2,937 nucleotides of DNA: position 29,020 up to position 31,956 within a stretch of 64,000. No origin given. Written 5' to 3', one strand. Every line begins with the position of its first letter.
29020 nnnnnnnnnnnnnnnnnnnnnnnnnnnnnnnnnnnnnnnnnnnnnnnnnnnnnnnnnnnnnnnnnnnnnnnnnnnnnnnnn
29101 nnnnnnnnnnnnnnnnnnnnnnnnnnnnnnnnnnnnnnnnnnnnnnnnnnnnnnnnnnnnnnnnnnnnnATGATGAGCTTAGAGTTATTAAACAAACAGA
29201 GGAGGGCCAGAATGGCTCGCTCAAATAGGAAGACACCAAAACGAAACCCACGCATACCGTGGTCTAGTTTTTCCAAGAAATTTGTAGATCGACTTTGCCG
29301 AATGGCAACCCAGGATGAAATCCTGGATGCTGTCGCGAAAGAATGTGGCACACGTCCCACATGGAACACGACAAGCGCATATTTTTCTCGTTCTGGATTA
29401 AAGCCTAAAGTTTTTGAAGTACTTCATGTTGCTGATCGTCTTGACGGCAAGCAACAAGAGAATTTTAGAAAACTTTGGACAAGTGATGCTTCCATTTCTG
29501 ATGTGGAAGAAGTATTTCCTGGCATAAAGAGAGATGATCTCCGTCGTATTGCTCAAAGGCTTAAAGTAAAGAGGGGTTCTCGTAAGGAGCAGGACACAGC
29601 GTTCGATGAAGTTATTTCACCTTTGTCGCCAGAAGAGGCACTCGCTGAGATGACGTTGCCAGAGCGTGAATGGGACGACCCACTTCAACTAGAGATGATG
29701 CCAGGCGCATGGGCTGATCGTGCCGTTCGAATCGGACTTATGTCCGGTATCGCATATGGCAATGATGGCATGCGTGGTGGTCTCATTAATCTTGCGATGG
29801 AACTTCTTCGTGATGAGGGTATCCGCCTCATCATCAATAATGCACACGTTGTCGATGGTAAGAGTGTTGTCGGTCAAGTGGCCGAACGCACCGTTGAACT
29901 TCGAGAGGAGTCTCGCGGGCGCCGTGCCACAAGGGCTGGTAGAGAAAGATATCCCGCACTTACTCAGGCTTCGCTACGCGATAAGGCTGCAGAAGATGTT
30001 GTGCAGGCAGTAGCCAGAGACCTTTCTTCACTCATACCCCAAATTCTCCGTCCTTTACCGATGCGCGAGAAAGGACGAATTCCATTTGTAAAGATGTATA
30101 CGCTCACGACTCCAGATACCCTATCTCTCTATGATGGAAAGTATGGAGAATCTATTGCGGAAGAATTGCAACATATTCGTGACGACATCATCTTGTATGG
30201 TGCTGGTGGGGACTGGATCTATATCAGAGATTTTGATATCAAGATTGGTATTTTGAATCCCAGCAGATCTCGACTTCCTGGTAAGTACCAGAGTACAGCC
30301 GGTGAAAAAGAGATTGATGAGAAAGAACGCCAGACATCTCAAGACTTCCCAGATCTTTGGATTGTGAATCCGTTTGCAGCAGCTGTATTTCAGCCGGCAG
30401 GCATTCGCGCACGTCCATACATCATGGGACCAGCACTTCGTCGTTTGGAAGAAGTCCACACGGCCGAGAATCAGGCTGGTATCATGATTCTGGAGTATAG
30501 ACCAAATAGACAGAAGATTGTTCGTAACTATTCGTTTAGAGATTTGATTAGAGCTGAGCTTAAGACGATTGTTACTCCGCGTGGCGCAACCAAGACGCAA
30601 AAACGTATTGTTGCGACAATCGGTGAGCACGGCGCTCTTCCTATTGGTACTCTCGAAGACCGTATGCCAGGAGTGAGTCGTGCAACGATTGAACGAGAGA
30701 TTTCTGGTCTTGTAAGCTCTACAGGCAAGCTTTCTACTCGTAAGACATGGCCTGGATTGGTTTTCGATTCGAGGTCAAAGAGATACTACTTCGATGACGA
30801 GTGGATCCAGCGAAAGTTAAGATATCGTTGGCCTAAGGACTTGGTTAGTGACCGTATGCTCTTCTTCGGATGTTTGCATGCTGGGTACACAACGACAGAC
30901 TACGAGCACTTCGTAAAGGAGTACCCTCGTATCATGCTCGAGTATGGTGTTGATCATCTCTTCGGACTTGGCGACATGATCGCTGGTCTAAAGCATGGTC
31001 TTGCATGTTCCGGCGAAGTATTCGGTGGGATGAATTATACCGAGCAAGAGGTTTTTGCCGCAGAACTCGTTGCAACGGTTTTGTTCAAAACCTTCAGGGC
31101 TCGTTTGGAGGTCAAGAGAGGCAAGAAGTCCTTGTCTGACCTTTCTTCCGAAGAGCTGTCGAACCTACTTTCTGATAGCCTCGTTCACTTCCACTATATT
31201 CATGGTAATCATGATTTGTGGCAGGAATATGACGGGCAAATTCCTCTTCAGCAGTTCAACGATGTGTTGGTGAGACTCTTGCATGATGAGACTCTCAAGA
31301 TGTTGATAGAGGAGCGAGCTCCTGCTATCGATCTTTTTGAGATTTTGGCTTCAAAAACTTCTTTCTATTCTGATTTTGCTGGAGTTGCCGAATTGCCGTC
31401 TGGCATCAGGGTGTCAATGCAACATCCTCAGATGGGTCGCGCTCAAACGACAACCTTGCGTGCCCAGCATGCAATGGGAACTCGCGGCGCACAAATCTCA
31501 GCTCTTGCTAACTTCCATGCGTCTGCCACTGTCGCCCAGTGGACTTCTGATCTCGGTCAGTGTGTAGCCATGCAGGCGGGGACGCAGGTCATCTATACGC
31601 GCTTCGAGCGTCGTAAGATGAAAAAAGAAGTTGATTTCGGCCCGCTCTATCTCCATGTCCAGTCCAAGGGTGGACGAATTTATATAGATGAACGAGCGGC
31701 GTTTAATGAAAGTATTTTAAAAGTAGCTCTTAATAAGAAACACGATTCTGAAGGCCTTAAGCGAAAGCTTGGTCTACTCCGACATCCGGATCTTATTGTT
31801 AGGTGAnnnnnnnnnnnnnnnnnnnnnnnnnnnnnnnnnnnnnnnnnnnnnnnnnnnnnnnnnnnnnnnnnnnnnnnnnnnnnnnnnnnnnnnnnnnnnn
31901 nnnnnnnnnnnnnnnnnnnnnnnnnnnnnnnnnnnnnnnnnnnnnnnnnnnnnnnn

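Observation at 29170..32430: Higher-GC island next to a tRNA cluster: 878-aa protein with variant metallophosphoesterase motifs plus a divergently oriented SprT-like HExxH protease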

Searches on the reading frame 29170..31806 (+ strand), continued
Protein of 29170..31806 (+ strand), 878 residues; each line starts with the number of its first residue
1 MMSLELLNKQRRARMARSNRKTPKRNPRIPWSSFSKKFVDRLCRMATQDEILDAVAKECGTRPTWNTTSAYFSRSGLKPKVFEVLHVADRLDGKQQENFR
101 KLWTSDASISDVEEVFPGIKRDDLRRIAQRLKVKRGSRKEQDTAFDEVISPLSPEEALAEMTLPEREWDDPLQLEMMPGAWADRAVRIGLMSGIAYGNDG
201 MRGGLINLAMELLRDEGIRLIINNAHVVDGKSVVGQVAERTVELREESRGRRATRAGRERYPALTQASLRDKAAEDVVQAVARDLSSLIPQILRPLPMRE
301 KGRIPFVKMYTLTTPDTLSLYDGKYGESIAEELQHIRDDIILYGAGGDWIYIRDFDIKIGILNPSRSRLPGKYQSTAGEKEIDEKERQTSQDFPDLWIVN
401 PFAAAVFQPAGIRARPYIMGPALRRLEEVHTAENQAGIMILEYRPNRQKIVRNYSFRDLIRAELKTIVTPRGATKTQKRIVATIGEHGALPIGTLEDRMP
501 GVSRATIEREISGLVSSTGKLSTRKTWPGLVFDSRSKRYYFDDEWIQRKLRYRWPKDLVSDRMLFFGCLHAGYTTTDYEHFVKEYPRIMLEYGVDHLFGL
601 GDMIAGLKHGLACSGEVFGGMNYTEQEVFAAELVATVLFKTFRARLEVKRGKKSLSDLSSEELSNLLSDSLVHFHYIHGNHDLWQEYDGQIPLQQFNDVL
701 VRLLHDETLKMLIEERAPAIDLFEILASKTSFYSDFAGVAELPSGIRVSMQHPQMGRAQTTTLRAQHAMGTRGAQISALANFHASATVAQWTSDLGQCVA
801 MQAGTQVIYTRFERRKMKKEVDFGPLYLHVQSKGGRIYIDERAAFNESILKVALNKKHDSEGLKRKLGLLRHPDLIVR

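Call 82: find_encoding_contigs(protein=P0043, flank=10000, max_places=1)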
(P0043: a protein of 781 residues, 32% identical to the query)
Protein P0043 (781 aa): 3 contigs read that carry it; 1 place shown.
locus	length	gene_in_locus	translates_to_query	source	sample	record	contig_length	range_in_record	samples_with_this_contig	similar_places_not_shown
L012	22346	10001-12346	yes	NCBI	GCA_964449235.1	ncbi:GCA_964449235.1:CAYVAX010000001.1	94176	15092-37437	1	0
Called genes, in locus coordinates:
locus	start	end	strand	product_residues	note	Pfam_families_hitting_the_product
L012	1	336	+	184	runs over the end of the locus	PF01765:RRF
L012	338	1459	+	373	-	PF02163:Peptidase_M50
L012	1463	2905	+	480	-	PF00587:tRNA-synt_2b, PF03129:HGTP_anticodon, PF09180:ProRS-C_1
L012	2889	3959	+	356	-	PF06723:MreB_Mbl, PF00022:Actin (faint), PF00012:HSP70, PF14450:FtsA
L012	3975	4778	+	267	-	PF04085:MreC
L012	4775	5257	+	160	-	PF04093:MreD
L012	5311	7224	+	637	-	PF03717:PBP_dimer, PF00905:Transpeptidase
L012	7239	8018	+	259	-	PF00763:THF_DHG_CYH, PF02882:THF_DHG_CYH_C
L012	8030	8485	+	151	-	PF03449:GreA_GreB_N, PF01272:GreA_GreB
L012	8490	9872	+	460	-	PF01336:tRNA_anti-codon, PF00152:tRNA-synt_2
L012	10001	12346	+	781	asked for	-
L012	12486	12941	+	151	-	-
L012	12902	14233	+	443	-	PF07724:AAA_2, PF00004:AAA (weak), PF07724:AAA_2, PF07728:AAA_5 (weak), PF10431:ClpB_D2-small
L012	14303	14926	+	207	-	PF01135:PCMT, PF13679:Methyltransf_32 (faint), PF13847:Methyltransf_31 (weak)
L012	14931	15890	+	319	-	PF02618:YceG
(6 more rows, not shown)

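Call 83: find_encoding_contigs(protein=P0029, flank=10000, max_places=1)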
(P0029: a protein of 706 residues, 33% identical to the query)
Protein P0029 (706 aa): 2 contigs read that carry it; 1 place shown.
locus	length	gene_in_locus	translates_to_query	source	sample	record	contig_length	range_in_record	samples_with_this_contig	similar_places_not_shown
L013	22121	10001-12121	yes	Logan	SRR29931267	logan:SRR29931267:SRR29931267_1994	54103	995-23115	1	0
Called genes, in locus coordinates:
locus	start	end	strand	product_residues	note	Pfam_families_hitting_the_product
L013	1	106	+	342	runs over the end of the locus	-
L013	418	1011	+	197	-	-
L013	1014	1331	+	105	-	-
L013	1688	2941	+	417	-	PF00890:FAD_binding_2 (weak), PF03486:HI0933_like, PF07992:Pyr_redox_2 (faint), PF12831:FAD_oxidored, PF13738:Pyr_redox_3 (faint), PF22780:HI0933_like_1st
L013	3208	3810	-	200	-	-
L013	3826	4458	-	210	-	-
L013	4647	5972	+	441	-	-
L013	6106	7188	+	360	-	-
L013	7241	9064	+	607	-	PF00069:Pkinase, PF07714:PK_Tyr_Ser-Thr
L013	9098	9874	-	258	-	-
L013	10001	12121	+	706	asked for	-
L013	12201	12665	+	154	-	-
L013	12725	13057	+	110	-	PF01588:tRNA_bind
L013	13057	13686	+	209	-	PF00730:HhH-GPD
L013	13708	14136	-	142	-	-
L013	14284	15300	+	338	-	-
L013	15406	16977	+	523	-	PF04055:Radical_SAM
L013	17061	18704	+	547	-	PF25917:BSH_RND (weak), PF25954:Beta-barrel_RND_2 (faint), PF25973:BSH_CzcB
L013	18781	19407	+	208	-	-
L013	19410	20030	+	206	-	-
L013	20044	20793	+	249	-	PF03602:Cons_hypoth95, PF05175:MTS, PF13649:Methyltransf_25 (weak)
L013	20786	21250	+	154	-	PF02130:YbeY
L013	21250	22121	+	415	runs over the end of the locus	PF11104:PilM_2 (faint), PF02491:SHS2_FTSA, PF14450:FtsA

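Call 84: find_encoding_contigs(protein=P0160, flank=10000, max_places=1)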
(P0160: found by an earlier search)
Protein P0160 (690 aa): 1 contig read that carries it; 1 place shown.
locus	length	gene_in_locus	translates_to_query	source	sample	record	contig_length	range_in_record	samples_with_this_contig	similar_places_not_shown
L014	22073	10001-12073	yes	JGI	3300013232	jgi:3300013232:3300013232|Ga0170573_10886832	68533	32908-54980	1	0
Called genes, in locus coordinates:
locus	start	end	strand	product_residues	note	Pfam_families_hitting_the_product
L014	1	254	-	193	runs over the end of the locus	PF02357:NusG, PF00467:KOW (weak)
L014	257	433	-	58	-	PF00584:SecE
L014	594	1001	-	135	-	-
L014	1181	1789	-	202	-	-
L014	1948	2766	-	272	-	PF04402:SIMPL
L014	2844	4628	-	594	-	PF13522:GATase_6, PF13537:GATase_7, PF01380:SIS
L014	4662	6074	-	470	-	PF21799:MurD-like_N, PF02875:Mur_ligase_C (faint), PF08245:Mur_ligase_M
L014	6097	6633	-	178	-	PF22148:Fervidolysin_NPro-like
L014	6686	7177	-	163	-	PF27226:AF_1845 (faint)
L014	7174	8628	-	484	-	PF00768:Peptidase_S11 (faint), PF03734:YkuD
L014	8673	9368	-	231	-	-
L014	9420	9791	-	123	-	PF01741:MscL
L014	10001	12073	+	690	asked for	-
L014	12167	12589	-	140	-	PF00293:NUDIX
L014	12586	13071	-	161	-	PF01625:PMSR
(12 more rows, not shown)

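Call 85: find_encoding_contigs(protein=P0021, flank=10000, max_places=1)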
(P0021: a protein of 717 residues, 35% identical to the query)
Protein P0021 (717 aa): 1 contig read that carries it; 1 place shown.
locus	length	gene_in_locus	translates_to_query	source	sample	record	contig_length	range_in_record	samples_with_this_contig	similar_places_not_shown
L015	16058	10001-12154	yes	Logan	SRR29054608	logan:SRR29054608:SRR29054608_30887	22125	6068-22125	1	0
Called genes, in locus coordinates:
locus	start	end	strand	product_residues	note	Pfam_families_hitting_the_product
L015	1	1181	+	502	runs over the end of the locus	PF13620:CarboxypepD_reg (faint)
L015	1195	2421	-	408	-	PF00368:HMG-CoA_red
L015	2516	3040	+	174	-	PF01569:PAP2, PF14378:PAP2_3 (weak)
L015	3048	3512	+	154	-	PF01467:CTP_transf_like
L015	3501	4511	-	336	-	-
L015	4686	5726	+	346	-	PF02618:YceG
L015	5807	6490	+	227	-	-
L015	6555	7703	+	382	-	PF00082:Peptidase_S8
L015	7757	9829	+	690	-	PF00580:UvrD-helicase, PF01443:Viral_helicase1 (faint), PF13245:AAA_19, PF13604:AAA_30 (faint), PF13361:UvrD_C, PF13538:UvrD_C_2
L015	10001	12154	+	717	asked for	-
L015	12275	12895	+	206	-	PF00574:CLP_protease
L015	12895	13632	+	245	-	PF02578:Cu-oxidase_4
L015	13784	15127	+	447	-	PF07724:AAA_2 (weak), PF07728:AAA_5 (faint), PF13401:AAA_22 (faint), PF07724:AAA_2, PF10431:ClpB_D2-small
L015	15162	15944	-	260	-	PF00089:Trypsin (weak), PF13365:Trypsin_2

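Call 95: search_dna_similar(query=window:29170-31806:+, collection=plasmids, mode=protein, max_evalue=0.001)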
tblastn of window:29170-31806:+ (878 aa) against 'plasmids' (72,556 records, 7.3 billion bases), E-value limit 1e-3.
No match.

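Call 96: search_dna_similar(query=window:29170-31806:+, collection=phages, mode=protein, max_evalue=0.001)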
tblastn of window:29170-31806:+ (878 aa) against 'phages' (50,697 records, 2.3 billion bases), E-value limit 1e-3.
No match.

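Call 97: fold_search(model_id=the predicted structure, library=viral)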
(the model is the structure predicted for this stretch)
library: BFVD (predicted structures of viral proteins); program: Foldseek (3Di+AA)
matches with E <= 10: 376; with E <= 0.001: 51
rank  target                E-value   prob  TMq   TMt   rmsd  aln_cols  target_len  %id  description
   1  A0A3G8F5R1            1.5e-10  1.00  0.21  0.70   6.8       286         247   12  (no name in the UniProt tables at hand)
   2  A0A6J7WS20            6.2e-10  1.00  0.33  0.53  10.7       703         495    9  Uncharacterized protein [uncultured Caudovirales phage]
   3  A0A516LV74            9.6e-09  1.00  0.21  0.49  19.8       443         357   15  (no name in the UniProt tables at hand)
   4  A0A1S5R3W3            1.3e-08  1.00  0.27  0.40  22.1       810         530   10  Uncharacterized protein [Pseudomonas phage pf16]
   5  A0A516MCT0            1.7e-08  1.00  0.20  0.41  11.2       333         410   13  (no name in the UniProt tables at hand)
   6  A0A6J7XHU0            1.7e-08  1.00  0.20  0.43  16.8       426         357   10  Calcineurin-like phosphoesterase domain, ApaH type [uncultured Caudovirales phage]
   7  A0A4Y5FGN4            2.6e-08  1.00  0.22  0.41   6.9       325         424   13  DNA polymerase [Lactobacillus phage 3-521]
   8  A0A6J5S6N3            7.2e-08  1.00  0.20  0.54   8.8       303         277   11  Calcineurin-like phosphoesterase domain, ApaH type [uncultured Caudovirales phage]
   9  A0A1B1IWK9            9.0e-08  1.00  0.19  0.50  11.1       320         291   16  (no name in the UniProt tables at hand)
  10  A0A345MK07            1.3e-07  1.00  0.21  0.39   7.7       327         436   14  Putative metallophosphatase [Bacillus phage BSP38]
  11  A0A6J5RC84            2.1e-07  1.00  0.20  0.38  20.7       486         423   11  MPP_superfamily domain containing protein [uncultured Caudovirales phage]
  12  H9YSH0                2.5e-07  1.00  0.21  0.55   8.1       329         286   12  (no name in the UniProt tables at hand)
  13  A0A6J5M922            2.9e-07  1.00  0.17  0.43  18.3       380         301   13  Calcineurin-like phosphoesterase domain, lpxH type [uncultured Caudovirales phage]
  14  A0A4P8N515            3.2e-07  1.00  0.21  0.47  27.3       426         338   11  Metallo-dependent phosphatase [Rheinheimera phage vB_RspM_Barba19A]
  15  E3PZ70                3.6e-07  1.00  0.17  0.31  19.2       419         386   11  Uncharacterized protein [Roseovarius sp. 217 phage 1]
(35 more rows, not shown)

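Call 100: search_protein_families(library=pfam, proteins=[L003:12120-13130:+, L003:5847-8522:+, L004:8000-9598:+, L002:783-1334:+], max_evalue=0.001)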
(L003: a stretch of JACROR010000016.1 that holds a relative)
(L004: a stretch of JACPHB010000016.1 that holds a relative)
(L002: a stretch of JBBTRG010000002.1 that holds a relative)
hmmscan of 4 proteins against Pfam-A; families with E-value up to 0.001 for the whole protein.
L003:12120-13130:+ (336 aa): 1 family
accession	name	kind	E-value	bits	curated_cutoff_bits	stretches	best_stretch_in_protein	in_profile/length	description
PF02618.21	YceG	-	3.6e-75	253.4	32.4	1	58-331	2-273/275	YceG-like family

L003:5847-8522:+ (891 aa): 27 families (the best 25 are shown)
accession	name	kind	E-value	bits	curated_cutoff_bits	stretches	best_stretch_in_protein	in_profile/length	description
PF07724.20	AAA_2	-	5.9e-70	235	27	1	602-776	1-166/166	AAA domain (Cdc48 subfamily)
PF17871.7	AAA_lid_9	-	1.7e-36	124.7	22.8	1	346-447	2-103/104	AAA lid domain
PF10431.15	ClpB_D2-small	-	8.1e-25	87.1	21.9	1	782-862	1-81/81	C-terminal, D2-small domain, of ClpB protein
PF00004.35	AAA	-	4.2e-24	85.9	21.2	2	206-337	2-124/131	ATPase family associated with various cellular activities (AAA)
PF02861.25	Clp_N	-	3e-22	79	20.7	2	18-69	1-52/53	Clp amino terminal domain, pathogenicity island component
PF07728.20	AAA_5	-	3.9e-17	63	22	1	607-728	2-125/139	AAA domain (dynein-related subfamily)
PF13191.12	AAA_16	-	1e-14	55.8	32.6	1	183-229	2-51/167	AAA ATPase domain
PF13401.12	AAA_22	-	3.5e-12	47.2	27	1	607-702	8-110/130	AAA domain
PF00158.32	Sigma54_activat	-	5e-09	36.5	20.2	1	605-724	23-141/168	Sigma-54 interaction domain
PF01637.24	ATPase_2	-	1.4e-07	32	33.2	0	186-293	4-129/225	ATPase domain predominantly from Archaea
PF05621.17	TniB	-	5.4e-07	29.7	22.4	1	189-341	22-184/189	Bacterial TniB protein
PF12775.13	AAA_7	-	1.6e-06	28.3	25.8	0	606-655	35-84/181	P-loop containing dynein motor region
PF01695.23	IstB_IS21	-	5e-06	26.6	24.1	0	188-266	78-152/238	IstB-like ATP binding protein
PF13173.12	AAA_14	-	1.6e-05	25.4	27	0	206-288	6-76/129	AAA domain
PF05729.18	NACHT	-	1.7e-05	25.1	26.7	0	206-233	4-31/167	NACHT domain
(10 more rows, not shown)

L004:8000-9598:+ (532 aa): 7 families
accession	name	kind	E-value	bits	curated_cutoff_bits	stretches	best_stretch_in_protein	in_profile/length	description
PF00478.31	IMPDH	-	2.3e-120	402.2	25.6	1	44-527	1-345/345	IMP dehydrogenase / GMP reductase domain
PF03060.21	NMO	-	4.2e-13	49.8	28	1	378-426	188-234/331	Nitronate monooxygenase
PF00571.33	CBS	-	2.6e-10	40.9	24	1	136-186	7-54/57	CBS domain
PF01070.24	FMN_dh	-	1.3e-07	31.5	24.9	1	371-417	259-305/350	FMN-dependent dehydrogenase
PF05690.20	ThiG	-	7.5e-06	25.9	23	1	381-421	171-211/247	Thiazole biosynthesis protein ThiG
PF01645.23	Glu_synthase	-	1.1e-05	25.2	20.4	1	353-416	240-306/369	Conserved region in glutamate synthase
PF01180.27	DHO_dh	-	6.3e-05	22.8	27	1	380-417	235-272/291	Dihydroorotate dehydrogenase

L002:783-1334:+ (183 aa): 2 families
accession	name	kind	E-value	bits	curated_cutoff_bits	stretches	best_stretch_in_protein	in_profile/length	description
PF00929.31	RNase_T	-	2.3e-20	74.2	24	1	11-174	1-164/164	Exonuclease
PF13482.12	RNase_H_2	-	0.00014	22.3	22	0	13-141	3-110/165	RNase_H superfamily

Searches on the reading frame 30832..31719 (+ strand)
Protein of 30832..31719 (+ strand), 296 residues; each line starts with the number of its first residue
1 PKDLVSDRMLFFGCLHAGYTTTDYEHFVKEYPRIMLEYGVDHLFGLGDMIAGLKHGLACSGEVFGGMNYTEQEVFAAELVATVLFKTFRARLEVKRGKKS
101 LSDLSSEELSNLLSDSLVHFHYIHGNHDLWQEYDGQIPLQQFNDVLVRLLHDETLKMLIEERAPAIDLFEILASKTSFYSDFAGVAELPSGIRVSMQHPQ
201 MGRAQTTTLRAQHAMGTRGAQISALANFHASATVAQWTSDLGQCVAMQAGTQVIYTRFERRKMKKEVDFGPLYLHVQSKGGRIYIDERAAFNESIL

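Call 88: search_solved_structures(query=A5, max_evalue=10, show_alignments=4)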
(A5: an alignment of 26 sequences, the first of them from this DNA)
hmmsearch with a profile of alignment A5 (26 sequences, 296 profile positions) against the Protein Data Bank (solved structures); distinct sequences matched with E-value up to 10: 1.
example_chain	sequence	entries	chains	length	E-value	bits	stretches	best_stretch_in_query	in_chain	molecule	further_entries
6unc_A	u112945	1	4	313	2.5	10.5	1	112-143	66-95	Metallophos domain-containing protein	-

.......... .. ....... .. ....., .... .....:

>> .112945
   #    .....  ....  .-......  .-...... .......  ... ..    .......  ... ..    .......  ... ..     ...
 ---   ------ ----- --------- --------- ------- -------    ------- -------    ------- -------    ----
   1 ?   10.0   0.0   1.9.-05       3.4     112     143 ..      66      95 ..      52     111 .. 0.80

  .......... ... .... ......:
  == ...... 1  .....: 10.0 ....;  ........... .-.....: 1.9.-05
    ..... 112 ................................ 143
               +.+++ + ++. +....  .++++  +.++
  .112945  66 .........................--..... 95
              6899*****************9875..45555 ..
